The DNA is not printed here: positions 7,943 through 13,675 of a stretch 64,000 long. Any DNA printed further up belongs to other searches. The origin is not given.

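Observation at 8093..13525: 1810-aa single-ORF fusion of a complete GH2-like ectodomain to an orphan FtsX/MacB-type permease module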

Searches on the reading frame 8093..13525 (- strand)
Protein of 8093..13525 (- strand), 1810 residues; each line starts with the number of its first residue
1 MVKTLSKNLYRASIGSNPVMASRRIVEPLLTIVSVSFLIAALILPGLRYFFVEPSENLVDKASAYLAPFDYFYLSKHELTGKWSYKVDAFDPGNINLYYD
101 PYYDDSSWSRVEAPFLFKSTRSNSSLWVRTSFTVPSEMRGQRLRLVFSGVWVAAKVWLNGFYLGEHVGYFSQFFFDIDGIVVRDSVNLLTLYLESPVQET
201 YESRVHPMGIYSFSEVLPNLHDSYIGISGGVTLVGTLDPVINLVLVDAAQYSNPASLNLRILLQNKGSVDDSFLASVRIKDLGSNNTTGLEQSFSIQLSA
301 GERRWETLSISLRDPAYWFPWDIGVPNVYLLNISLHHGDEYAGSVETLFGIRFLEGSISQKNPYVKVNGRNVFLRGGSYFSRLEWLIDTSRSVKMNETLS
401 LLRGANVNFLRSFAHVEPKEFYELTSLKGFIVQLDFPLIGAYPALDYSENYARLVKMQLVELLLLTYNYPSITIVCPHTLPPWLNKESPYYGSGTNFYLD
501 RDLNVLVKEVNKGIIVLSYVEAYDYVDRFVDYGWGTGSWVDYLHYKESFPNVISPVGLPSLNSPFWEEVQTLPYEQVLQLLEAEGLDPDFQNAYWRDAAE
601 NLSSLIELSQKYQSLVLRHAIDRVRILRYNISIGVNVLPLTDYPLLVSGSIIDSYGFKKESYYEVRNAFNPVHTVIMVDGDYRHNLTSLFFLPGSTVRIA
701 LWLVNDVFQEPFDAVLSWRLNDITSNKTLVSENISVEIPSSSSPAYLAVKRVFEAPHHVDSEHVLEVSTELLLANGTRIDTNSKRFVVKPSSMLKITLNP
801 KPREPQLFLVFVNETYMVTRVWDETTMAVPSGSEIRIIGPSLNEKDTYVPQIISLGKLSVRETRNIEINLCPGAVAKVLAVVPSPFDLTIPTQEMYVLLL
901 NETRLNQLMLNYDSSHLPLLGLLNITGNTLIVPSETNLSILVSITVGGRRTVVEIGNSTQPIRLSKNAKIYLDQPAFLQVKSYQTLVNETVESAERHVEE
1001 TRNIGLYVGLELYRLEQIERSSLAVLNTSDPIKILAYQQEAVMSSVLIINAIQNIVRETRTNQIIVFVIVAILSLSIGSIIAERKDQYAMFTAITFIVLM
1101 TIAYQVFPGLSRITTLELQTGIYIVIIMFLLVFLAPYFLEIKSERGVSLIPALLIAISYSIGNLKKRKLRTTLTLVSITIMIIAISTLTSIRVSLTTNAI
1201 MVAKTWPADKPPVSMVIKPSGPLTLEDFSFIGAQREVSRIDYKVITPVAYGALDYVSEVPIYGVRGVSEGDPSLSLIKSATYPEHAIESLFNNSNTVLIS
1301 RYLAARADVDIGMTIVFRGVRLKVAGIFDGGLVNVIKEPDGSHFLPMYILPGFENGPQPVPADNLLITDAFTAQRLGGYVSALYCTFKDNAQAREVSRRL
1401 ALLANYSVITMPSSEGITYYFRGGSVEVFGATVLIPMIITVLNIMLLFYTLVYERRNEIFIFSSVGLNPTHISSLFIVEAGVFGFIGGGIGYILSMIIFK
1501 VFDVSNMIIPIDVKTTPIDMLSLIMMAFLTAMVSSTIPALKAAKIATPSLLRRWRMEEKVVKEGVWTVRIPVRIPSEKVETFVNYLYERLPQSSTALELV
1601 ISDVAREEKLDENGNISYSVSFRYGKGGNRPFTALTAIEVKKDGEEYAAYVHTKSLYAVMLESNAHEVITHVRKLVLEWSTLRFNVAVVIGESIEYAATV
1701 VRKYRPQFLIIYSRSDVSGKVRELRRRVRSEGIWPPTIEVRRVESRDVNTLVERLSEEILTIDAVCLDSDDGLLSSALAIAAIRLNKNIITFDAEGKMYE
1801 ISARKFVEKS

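Call 4: search_protein_families(library=pfam, proteins=[window:8093-13525:-], max_evalue=1)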
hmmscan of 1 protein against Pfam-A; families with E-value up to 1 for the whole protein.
window:8093-13525:- (1810 aa): 7 families
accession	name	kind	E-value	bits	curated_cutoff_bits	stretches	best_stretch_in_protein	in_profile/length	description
PF02687.27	FtsX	-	5.9e-16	59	25.5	1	1434-1545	5-118/120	FtsX-like permease C-terminal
PF22666.2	Glyco_hydro_2_N2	-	4e-09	37.2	27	1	121-202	45-126/167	Glycosyl hydrolase 2 galactose-binding domain-like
PF02837.24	Glyco_hydro_2_N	-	4e-07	30.6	28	1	122-181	63-122/169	Glycosyl hydrolases family 2, sugar binding domain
PF00703.27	Glyco_hydro_2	-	9.2e-06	26.8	23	1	253-352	16-109/109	Glycosyl hydrolases family 2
PF12704.14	MacB_PCD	-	9.2e-05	23.3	27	1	1172-1400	2-204/207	MacB-like periplasmic core domain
PF21467.3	BetaGal_gal-bd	-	0.00048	20.6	27.3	1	126-177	2-52/62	Beta-galactosidase, galactose-binding domain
PF13364.12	BetaGal_ABD2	-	0.014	16.5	23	1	100-192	9-105/112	Beta-galactosidase second all-beta domain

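Call 5: search_protein_families(library=ncbifam, proteins=[window:8093-13525:-], max_evalue=1)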
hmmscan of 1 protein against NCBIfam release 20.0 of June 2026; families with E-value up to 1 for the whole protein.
window:8093-13525:- (1810 aa): 16 families
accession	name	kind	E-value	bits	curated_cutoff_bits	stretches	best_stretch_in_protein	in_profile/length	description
NF050095.1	BetGlucuronLacZ4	equivalog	3.1e-19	68.5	950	1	131-474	67-401/666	beta-glucuronidase LacZ4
NF041463.1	GalB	equivalog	7.8e-18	63.7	900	1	124-433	134-429/869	beta-galactosidase GalB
NF041462.1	GalA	equivalog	8.9e-14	50.6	900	1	123-376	81-310/763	beta-galactosidase GalA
NF052611.1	beta_gal_Bga2A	equivalog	1.9e-10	39.4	999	1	119-430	108-394/1007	beta-galactosidase, LacZ type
NF049890.1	Bet1-4galacdseBT4151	equivalog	6e-10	37.7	1500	1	98-433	79-401/952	exo-beta-1,4-galactosidase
TIGR02212.1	lolCE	equivalog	9.7e-09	34.6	362.45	1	1368-1552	206-409/411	lipoprotein-releasing ABC transporter permease subunit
NF007666.0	PRK10340.1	equivalog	1.9e-08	32.6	1284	1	123-432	108-394/1030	beta-galactosidase subunit alpha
NF007538.0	PRK10150.1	equivalog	5.3e-07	28.3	544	1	76-376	12-299/607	beta-glucuronidase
NF049891.1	Bet1-4galacdseBT4156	equivalog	6.9e-07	27.5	1700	1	124-476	77-403/946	exo-beta-1,4-galactosidase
TIGR03434.1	ADOP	subfamily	4.7e-06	25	622.3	1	1421-1553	267-401/803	ADOP family duplicated permease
NF049877.1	GlucurArabfur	equivalog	6.2e-06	24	1800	1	125-415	423-708/1400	beta-d-glucuronidase/beta-L-arabinofuranosidase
NF007826.0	PRK10535.1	equivalog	4.2e-05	22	966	1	1437-1546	536-640/648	macrolide ABC transporter ATP-binding protein/permease MacB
NF008076.0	PRK10814.1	exception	0.00011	21.3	473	1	1434-1551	270-396/399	lipoprotein-releasing ABC transporter permease subunit LolC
NF007074.0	PRK09525.1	subfamily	0.00022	19.1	1221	1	307-432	291-410/1027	beta-galactosidase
NF038346.1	FtsX_actino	exception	0.039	13.3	250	1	1438-1542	189-298/308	permease-like cell division protein FtsX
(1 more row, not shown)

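Call 6: find_homologous_proteins(query=window:8093-13525:-)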
Query window:8093-13525:- (1810 aa): 62 proteins with E <= 0.001 among 8000 candidates.
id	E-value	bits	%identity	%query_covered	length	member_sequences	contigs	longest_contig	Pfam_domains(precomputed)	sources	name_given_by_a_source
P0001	0.0e+0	3938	98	100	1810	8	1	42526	PF02837.25,PF02687.28,PF00703.28,PF22666.3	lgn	-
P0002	0.0e+0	3694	92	99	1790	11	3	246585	PF02837.25,PF02687.28,PF12704.15,PF22666.3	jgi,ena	-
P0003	0.0e+0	3600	89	99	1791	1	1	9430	PF02837.25,PF02687.28,PF22666.3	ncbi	-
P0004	0.0e+0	3555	87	99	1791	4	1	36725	PF02687.28,PF00703.28,PF22666.3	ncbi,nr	ncbi:MAG: hypothetical protein FGF53_00745 [Candidatus Brockarchaeota archaeon]|nr:hypothetical prot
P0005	0.0e+0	3378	83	99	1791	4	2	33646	PF02687.28,PF00703.28,PF22666.3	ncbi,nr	ncbi:MAG: FtsX-like permease family protein [Nitrososphaerales archaeon]|nr:hypothetical protein [Ca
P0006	0.0e+0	2997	73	99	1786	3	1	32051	PF02837.25,PF02687.28,PF22666.3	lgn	-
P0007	0.0e+0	2730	67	99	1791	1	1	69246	PF02837.25,PF02687.28,PF00703.28,PF22666.3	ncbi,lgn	ncbi:MAG: FtsX-like permease family protein [Thermoproteota archaeon]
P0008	0.0e+0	2717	67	99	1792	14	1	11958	PF02687.28,PF22666.3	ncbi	ncbi:MAG: FtsX-like permease family protein [Thermoproteota archaeon]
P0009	0.0e+0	2698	66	98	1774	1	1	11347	PF02687.28,PF00703.28,PF22666.3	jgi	jgi:beta-mannosidase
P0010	0.0e+0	2679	65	99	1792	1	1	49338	PF02687.28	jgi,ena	-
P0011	0.0e+0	2643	84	77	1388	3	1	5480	PF12704.15,PF00703.28,PF22666.3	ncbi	ncbi:MAG: hypothetical protein QW506_04775, partial [Thermoproteota archaeon]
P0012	0.0e+0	2482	61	99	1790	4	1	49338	PF02687.28,PF22666.3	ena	-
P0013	0.0e+0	2458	66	91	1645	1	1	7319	PF02687.28,PF00703.28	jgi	jgi:ABC-type lipoprotein release transport system permease subunit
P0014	0.0e+0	2434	60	99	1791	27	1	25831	PF02837.25,PF02687.28,PF00703.28,PF22666.3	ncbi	ncbi:MAG: FtsX-like permease family protein [Thermoproteota archaeon]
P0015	0.0e+0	2426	59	99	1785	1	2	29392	PF02837.25,PF02687.28,PF12704.15,PF00703.28,PF22666.3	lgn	-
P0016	0.0e+0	2423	59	99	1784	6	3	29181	PF02837.25,PF02687.28,PF12704.15,PF00703.28,PF22666.3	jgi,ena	-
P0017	0.0e+0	2414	59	99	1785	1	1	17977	PF02837.25,PF02687.28,PF12704.15,PF00703.28,PF22666.3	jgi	jgi:ABC-type antimicrobial peptide transport system permease subunit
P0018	0.0e+0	2387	58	99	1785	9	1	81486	PF02687.28,PF00703.28,PF22666.3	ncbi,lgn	ncbi:MAG: FtsX-like permease family protein [Thermoproteota archaeon]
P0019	0.0e+0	2185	59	91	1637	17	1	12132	PF02837.25,PF02687.28,PF12704.15,PF00703.28,PF22666.3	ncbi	ncbi:MAG: FtsX-like permease family protein, partial [Thermoproteota archaeon]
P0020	0.0e+0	2090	53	99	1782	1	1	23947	PF02837.25,PF02687.28,PF22666.3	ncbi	ncbi:MAG: FtsX-like permease family protein [Thermoproteota archaeon]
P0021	0.0e+0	2007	55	91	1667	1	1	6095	PF02837.25,PF02687.28,PF00703.28,PF22666.3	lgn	-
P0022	0.0e+0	1975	55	91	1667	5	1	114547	PF02687.28,PF22666.3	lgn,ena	-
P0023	0.0e+0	1956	54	91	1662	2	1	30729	PF02687.28,PF12704.15,PF00703.28,PF22666.3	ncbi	ncbi:MAG: FtsX-like permease family protein [Thermoproteota archaeon]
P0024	0.0e+0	1494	39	67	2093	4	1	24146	PF02837.25,PF02687.28,PF00703.28,PF22666.3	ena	-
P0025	0.0e+0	1490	40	67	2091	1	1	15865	PF02837.25,PF02687.28,PF00703.28,PF22666.3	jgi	jgi:hypothetical protein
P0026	0.0e+0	1159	50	58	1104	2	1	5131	PF02837.25,PF00703.28,PF22666.3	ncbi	ncbi:MAG: hypothetical protein QXO15_12650, partial [Nitrososphaerota archaeon]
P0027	7.8e-257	874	32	96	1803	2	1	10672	PF02837.25,PF02687.28,PF02836.24,PF00703.28,PF22666.3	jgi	-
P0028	2.1e-23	100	23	34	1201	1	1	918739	PF18368.8,PF02837.25,PF17753.8,PF07090.18,PF02836.24,PF00703.28,PF22666.3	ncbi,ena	-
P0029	6.9e-20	88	22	40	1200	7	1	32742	PF18368.8,PF02837.25,PF17786.8,PF07090.18,PF02836.24,PF00703.28,PF22666.3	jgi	jgi:beta-mannosidase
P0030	9.3e-20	88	24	35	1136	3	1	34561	PF02837.25,PF07090.18,PF22666.3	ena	-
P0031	1.5e-17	81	23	33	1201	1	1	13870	PF02837.25,PF17786.8,PF02836.24,PF00703.28,PF22666.3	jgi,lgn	jgi:beta-mannosidase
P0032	2.6e-17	80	22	39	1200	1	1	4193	PF02837.25,PF17786.8,PF07090.18,PF02836.24,PF00703.28,PF22666.3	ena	-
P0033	3.8e-17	79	25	24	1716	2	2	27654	PF02687.28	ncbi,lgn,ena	-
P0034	1.8e-16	77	23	24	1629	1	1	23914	PF02687.28,PF04389.23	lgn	-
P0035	1.9e-16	77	25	21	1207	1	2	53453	PF18368.8,PF02837.25,PF17753.8,PF07090.18,PF02836.24,PF00703.28,PF22666.3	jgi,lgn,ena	-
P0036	2.1e-16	77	24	26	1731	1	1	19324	PF02687.28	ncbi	-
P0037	2.3e-16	77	21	39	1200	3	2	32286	PF18368.8,PF02837.25,PF17786.8,PF17753.8,PF07090.18,PF02836.24,PF00703.28,PF22666.3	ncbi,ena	-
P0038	2.4e-16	76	23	24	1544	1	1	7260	PF02687.28,PF04389.23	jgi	-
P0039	1.4e-15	74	26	12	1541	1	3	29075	PF02687.28,PF04389.23,PF12704.15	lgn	-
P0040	2.6e-15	73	22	36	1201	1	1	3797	PF02837.25,PF02836.24,PF00703.28,PF22666.3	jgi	jgi:beta-mannosidase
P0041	3.1e-15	73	24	25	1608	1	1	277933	PF02687.28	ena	-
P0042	1.6e-14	70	21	39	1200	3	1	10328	PF02837.25,PF17786.8,PF02836.24,PF00703.28,PF22666.3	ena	-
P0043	1.7e-14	70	24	24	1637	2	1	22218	PF02687.28,PF04389.23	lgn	-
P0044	1.7e-13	67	22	28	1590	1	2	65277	PF02687.28,PF04389.23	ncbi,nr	ncbi:MAG: FtsX-like permease family protein [Syntrophobacteraceae bacterium]|nr:FtsX-like permease f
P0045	1.9e-13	67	24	16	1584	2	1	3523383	PF02687.28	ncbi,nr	ncbi:FtsX-like permease family protein [Desulfotalea psychrophila]|nr:FtsX-like permease family prot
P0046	2.2e-13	67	24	16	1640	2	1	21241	PF02687.28,PF04389.23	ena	-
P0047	6.0e-13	65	25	24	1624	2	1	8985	PF02687.28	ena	-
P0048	7.0e-13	65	25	19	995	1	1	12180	PF18368.8,PF13364.13,PF17753.8,PF00703.28,PF22666.3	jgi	-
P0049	8.1e-13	65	30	11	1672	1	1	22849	PF02687.28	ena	-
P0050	1.8e-12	64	32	9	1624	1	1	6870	PF02687.28,PF04389.23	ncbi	-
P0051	1.8e-12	64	21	36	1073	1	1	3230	PF18368.8,PF02837.25,PF17786.8,PF07090.18,PF02836.24,PF00703.28,PF22666.3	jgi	jgi:beta-mannosidase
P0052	4.6e-12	62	26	15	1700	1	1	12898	PF02687.28,PF04389.23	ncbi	-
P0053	8.5e-12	61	35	7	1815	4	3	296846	PF02687.28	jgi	jgi:hypothetical protein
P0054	1.1e-11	61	28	10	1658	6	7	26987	PF02687.28,PF12704.15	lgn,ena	-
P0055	2.5e-11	60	23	24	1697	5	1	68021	PF02687.28,PF04389.23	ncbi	-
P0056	2.1e-9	54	33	7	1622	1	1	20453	PF02687.28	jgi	jgi:hypothetical protein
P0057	7.4e-9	52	23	27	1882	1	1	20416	PF02687.28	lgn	-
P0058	3.4e-6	43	23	18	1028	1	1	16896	PF02837.25,PF02836.24,PF00703.28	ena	-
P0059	6.7e-5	39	23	22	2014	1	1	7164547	PF02837.25,PF25275.2,PF02836.24,PF00703.28,PF00041.28,PF22666.3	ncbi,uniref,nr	ncbi:glycoside hydrolase family 2 TIM barrel-domain containing protein [Jiangella mangrovi]|uniref:F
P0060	1.2e-4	38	26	16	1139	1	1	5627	PF02837.25,PF13364.13,PF16355.12,PF02836.24,PF00703.28,PF18565.8,PF22666.3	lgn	-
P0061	6.2e-4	35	23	20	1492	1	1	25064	PF13364.13,PF00754.32,PF22633.4,PF02836.24,PF00703.28,PF22666.3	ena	-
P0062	7.5e-4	35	22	21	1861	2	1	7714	PF07532.18,PF02837.25,PF13364.13,PF21606.4,PF00703.28,PF18565.8,PF00754.32,PF00404.25,PF22633.4,PF16355.12,PF02836.24,PF22666.3,PF09134.17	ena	-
